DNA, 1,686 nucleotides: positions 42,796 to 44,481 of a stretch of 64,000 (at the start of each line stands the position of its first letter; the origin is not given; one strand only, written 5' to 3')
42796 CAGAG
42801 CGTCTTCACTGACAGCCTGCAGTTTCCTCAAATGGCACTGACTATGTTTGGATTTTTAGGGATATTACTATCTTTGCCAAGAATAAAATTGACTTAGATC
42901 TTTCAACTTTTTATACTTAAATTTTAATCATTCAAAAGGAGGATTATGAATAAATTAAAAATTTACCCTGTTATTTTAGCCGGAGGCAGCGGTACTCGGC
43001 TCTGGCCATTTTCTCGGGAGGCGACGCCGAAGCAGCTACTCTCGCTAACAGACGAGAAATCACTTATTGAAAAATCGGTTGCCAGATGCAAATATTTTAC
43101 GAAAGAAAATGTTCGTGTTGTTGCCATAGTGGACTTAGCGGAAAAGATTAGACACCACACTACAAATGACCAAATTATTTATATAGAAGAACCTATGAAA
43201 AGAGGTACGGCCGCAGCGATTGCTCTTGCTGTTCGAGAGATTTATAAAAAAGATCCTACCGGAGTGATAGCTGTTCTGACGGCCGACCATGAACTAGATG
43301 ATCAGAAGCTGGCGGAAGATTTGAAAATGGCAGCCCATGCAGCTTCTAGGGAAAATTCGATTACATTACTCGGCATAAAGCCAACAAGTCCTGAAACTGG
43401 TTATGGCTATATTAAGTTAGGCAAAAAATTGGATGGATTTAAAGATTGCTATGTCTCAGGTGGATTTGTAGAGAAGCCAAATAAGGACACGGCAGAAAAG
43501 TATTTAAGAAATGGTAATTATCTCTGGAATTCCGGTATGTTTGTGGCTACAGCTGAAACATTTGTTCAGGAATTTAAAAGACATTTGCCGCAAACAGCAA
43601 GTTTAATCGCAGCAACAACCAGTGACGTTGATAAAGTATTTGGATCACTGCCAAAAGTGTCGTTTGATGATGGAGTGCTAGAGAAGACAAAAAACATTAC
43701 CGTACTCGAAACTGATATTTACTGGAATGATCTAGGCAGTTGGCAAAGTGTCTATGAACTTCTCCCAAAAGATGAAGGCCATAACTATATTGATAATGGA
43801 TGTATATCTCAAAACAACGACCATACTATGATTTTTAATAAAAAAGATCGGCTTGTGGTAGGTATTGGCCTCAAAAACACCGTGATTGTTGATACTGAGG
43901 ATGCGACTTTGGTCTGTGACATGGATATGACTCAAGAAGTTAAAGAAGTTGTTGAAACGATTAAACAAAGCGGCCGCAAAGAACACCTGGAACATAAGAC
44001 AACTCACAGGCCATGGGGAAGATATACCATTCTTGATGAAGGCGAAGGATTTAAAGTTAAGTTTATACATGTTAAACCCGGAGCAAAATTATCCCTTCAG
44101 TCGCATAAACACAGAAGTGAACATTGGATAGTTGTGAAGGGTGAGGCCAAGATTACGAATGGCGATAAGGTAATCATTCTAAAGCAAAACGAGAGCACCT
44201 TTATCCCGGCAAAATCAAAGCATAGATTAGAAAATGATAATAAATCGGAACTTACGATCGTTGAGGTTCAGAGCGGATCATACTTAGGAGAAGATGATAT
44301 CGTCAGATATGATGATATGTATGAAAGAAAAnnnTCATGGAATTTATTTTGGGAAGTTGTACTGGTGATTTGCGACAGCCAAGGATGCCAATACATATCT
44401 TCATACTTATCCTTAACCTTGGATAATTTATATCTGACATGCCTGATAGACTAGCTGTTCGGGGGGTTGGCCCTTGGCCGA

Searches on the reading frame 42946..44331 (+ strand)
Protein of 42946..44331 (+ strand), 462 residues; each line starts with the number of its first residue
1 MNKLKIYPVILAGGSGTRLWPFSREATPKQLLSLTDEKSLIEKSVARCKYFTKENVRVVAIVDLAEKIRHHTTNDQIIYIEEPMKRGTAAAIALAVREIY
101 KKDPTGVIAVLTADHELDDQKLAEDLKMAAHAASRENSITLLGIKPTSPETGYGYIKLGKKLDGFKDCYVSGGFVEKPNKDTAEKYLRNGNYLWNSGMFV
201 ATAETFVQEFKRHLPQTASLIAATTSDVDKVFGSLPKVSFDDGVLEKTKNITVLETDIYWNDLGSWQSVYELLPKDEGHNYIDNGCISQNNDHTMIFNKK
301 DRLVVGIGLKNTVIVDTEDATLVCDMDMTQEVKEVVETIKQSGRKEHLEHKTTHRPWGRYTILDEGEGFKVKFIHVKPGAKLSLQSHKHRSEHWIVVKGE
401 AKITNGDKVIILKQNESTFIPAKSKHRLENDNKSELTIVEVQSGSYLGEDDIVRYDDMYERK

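Call 23: search_protein_families(library=pfam, proteins=[window:42946-44331:+], max_evalue=0.001)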
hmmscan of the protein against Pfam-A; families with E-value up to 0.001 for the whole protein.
window:42946-44331:+ (462 aa): 5 families
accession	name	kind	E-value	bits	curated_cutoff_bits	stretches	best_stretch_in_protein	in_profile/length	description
PF01050.24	MannoseP_isomer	-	1.2e-47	161.3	23.6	1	343-457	2-116/116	Mannose-6-phosphate isomerase C-terminal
PF00483.29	NTP_transferase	-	2.3e-43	149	21.2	1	8-276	2-242/245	Nucleotidyl transferase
PF07883.17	Cupin_2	-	1.9e-11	43.9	27.2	1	374-441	3-69/70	Cupin domain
PF22640.1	ManC_GMP_beta-helix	-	3.4e-11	43.3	27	1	296-337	12-53/55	MannoseP isomerase/GMP-like beta-helix domain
PF12804.13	NTP_transf_3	-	1.3e-08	35.6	27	1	9-131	2-112/160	MobA-like NTP transferase domain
